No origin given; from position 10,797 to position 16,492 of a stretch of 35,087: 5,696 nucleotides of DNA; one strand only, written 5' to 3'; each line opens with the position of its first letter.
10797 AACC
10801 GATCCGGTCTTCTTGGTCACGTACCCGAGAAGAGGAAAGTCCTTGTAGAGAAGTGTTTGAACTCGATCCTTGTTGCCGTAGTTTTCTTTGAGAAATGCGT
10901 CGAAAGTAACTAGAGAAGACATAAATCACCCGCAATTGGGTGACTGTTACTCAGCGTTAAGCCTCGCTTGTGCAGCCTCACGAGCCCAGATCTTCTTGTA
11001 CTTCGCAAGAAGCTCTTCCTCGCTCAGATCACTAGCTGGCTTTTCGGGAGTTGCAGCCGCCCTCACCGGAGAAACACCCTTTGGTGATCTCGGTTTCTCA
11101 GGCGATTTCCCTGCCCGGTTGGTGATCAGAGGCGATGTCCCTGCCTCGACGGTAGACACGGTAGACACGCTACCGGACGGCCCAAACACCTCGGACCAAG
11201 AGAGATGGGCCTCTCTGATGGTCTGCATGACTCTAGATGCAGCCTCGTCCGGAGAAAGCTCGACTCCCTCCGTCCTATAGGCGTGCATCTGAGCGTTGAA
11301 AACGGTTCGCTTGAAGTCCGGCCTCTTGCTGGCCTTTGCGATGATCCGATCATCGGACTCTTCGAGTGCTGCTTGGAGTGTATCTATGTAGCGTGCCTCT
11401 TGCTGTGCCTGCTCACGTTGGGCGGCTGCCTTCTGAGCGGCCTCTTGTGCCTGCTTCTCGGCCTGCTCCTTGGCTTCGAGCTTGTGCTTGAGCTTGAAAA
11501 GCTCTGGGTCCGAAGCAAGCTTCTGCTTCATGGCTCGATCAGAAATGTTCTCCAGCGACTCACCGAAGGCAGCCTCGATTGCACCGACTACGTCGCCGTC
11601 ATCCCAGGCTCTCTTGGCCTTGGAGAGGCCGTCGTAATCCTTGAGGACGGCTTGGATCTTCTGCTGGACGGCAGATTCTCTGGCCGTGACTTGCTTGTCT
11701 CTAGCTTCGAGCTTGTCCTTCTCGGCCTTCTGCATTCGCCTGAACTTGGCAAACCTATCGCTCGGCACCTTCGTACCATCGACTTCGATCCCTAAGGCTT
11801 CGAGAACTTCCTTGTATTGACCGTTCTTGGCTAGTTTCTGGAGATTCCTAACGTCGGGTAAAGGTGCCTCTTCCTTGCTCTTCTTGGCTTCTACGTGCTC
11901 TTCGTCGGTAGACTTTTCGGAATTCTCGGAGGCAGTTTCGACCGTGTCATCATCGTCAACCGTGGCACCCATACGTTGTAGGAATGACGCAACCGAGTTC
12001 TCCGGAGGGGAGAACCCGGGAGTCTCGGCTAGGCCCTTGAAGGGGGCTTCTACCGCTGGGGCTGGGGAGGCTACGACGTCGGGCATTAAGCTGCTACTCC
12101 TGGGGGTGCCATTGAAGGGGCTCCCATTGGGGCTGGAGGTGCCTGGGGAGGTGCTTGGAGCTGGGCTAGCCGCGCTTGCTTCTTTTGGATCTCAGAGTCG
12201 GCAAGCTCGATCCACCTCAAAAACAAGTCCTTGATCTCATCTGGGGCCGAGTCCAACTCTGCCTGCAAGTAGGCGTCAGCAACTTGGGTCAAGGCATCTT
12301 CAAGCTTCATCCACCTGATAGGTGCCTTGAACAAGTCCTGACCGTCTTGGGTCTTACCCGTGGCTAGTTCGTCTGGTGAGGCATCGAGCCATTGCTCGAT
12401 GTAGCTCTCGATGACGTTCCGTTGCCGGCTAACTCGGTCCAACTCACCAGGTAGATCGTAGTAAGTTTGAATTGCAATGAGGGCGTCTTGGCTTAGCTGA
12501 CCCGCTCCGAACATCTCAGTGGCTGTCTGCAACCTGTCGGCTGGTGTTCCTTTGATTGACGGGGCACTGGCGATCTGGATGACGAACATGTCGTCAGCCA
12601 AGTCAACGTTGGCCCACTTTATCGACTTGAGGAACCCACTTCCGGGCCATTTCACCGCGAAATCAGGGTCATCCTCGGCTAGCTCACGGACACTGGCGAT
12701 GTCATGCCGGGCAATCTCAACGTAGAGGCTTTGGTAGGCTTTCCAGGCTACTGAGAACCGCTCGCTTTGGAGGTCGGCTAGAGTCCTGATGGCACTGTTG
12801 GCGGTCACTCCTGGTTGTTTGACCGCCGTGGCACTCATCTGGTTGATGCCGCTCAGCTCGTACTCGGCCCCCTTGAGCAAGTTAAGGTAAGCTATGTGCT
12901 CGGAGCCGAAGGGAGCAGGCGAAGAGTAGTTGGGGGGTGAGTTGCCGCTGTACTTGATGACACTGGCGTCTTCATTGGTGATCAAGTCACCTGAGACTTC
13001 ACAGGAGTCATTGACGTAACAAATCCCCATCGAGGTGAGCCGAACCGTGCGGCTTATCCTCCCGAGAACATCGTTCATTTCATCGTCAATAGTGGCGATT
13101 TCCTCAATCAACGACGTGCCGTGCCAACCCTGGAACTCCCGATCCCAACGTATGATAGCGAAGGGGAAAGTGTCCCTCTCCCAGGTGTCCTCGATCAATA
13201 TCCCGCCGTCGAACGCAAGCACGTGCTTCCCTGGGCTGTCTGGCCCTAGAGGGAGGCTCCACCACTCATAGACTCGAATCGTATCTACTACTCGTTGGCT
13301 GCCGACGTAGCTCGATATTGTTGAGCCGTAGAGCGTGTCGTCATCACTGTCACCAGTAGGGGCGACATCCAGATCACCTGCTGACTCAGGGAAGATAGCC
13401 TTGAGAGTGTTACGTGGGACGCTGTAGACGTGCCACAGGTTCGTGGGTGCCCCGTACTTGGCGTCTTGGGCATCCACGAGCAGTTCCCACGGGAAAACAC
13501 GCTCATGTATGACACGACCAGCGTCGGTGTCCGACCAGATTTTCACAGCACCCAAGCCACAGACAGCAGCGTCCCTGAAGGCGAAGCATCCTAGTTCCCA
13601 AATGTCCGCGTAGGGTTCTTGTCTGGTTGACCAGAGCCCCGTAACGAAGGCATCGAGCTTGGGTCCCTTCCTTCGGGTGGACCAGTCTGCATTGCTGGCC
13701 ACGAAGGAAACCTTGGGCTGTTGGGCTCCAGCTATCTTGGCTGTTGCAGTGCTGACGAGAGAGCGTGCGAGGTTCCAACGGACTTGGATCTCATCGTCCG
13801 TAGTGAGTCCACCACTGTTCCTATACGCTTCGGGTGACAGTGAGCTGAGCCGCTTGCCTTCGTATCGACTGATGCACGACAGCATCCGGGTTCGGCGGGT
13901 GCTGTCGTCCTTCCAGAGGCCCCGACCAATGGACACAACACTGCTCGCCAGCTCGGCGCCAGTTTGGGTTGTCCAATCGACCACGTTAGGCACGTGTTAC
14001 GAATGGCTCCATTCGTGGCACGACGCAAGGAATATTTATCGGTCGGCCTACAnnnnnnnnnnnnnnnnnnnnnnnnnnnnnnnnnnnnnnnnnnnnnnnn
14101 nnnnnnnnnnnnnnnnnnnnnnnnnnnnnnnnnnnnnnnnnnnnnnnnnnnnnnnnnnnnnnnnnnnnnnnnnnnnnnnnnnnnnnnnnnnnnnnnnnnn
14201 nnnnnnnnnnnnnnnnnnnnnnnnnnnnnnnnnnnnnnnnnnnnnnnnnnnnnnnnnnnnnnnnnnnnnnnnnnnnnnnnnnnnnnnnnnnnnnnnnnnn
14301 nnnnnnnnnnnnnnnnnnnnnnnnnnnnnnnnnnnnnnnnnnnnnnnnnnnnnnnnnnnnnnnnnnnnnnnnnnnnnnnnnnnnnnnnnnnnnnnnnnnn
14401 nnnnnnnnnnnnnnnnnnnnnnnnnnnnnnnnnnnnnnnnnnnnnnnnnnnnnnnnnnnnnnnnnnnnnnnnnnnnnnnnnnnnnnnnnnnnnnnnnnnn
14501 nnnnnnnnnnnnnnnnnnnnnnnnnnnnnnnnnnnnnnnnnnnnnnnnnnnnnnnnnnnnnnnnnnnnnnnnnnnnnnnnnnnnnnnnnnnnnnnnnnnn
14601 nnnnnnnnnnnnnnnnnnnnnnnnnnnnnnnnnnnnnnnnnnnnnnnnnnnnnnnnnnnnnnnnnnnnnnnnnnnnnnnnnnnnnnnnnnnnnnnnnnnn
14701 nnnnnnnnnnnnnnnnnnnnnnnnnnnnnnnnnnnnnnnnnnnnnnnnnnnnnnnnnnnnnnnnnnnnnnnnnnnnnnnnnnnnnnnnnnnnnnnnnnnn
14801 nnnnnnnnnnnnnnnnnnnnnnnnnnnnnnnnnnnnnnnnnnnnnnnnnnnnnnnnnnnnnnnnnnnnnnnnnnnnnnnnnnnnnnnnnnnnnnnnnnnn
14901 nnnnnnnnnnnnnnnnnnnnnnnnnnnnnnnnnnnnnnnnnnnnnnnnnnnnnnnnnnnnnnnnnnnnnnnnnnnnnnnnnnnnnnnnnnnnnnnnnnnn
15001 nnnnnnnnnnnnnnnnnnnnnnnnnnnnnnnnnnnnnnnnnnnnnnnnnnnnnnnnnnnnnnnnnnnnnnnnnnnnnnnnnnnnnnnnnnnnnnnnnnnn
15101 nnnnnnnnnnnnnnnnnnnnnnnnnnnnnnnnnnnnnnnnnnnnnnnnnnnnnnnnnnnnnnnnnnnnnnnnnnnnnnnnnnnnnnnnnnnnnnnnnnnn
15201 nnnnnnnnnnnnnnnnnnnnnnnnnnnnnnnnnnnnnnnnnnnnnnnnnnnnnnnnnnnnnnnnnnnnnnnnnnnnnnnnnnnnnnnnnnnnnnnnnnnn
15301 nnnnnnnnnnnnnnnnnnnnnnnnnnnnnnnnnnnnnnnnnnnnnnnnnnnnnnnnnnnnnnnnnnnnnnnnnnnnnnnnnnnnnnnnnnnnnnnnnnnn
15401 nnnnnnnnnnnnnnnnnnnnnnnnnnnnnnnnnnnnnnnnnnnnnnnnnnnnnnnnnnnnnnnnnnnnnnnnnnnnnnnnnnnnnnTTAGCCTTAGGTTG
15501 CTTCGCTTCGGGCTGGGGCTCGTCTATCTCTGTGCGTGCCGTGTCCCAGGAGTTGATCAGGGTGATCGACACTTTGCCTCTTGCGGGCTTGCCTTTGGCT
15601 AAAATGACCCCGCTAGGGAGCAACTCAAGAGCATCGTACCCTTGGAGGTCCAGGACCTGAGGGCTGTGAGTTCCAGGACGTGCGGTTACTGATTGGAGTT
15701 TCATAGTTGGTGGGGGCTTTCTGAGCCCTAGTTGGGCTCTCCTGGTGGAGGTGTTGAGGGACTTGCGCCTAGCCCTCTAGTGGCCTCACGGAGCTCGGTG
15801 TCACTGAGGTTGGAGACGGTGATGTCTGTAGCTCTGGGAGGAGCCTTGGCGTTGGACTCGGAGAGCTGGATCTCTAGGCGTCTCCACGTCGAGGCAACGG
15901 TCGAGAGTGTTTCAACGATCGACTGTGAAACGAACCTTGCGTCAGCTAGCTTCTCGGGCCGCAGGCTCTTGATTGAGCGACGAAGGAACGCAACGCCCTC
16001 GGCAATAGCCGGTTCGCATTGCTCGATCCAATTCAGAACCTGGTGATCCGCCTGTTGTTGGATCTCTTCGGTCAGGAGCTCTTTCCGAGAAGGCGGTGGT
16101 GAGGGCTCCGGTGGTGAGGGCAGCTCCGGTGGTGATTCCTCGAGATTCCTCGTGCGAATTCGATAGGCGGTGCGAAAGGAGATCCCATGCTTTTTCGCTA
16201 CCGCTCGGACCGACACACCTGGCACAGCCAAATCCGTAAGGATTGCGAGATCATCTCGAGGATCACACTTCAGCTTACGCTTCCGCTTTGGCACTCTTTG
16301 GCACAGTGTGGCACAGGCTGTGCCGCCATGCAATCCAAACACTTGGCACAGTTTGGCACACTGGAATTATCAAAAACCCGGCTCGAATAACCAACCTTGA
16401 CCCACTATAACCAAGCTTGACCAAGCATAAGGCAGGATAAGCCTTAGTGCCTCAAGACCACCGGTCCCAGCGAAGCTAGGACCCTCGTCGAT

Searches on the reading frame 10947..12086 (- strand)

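Call 8: search_protein_families(library=phrogs, proteins=[window:10947-12086:-], max_evalue=0.001)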
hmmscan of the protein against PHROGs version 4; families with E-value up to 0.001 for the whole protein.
window:10947-12086:- (379 aa): 0 families

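Call 50: search_protein_families(library=pfam, proteins=[window:10947-12086:-], max_evalue=0.01)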
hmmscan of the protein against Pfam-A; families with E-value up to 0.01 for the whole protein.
window:10947-12086:- (379 aa): 2 families
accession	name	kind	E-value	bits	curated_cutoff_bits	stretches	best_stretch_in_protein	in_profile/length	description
PF10123.14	Mu-like_Pro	-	0.0078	16.2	25.2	1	189-294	152-252/330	Mu-like prophage I protein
PF03990.20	DUF348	-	0.008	16.3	24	0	29-52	16-39/41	G5-linked-Ubiquitin-like domain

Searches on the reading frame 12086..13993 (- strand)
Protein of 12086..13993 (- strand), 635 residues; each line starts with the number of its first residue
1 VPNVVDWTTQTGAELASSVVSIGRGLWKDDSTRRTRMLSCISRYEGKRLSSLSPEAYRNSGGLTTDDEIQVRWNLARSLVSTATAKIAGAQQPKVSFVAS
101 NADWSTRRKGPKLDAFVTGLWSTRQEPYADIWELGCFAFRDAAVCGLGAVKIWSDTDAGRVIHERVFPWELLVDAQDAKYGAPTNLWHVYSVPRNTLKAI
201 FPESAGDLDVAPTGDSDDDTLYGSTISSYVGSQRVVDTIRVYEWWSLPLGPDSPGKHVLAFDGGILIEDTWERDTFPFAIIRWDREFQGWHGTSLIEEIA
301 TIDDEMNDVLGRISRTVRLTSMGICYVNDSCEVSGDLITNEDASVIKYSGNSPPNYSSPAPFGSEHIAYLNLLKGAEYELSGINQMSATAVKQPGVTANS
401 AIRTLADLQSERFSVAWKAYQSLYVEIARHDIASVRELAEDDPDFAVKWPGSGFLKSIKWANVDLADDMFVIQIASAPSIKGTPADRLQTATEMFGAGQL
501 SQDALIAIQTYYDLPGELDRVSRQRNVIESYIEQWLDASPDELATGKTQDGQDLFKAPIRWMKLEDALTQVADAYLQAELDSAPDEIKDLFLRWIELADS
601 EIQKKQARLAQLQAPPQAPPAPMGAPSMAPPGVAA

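Call 8: search_protein_families(library=phrogs, proteins=[window:12086-13993:-], max_evalue=0.001)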
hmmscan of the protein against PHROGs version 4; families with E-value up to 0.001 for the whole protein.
window:12086-13993:- (635 aa): 1 family
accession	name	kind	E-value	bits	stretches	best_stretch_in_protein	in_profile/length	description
phrog_156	-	head and packaging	1.6e-14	54.3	1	138-615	120-626/681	portal protein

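Call 50: search_protein_families(library=pfam, proteins=[window:12086-13993:-], max_evalue=0.01)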
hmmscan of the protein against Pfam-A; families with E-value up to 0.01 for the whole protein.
window:12086-13993:- (635 aa): 1 family
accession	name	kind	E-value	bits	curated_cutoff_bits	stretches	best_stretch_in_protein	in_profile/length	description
PF16510.12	P22_portal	-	0.00015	20.8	26.1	1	138-245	105-208/594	Phage P22-like portal protein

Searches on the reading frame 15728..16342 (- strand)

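Call 50: search_protein_families(library=pfam, proteins=[window:15728-16342:-], max_evalue=0.01)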
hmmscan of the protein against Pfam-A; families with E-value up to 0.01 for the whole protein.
window:15728-16342:- (204 aa): 3 families
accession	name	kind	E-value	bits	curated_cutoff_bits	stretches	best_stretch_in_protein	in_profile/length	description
PF13384.12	HTH_23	-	4.8e-06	26.7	24.6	1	33-72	9-47/50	Homeodomain-like domain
PF13518.12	HTH_28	-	0.0011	19.5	25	1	42-68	12-38/52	Helix-turn-helix domain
PF13551.12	HTH_29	-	0.0097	16.4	28.1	0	42-95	11-63/64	Winged helix-turn helix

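Call 81: search_protein_families(library=phrogs, proteins=[window:15728-16342:-], max_evalue=0.01)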
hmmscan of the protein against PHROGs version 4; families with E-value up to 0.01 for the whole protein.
window:15728-16342:- (204 aa): 0 families
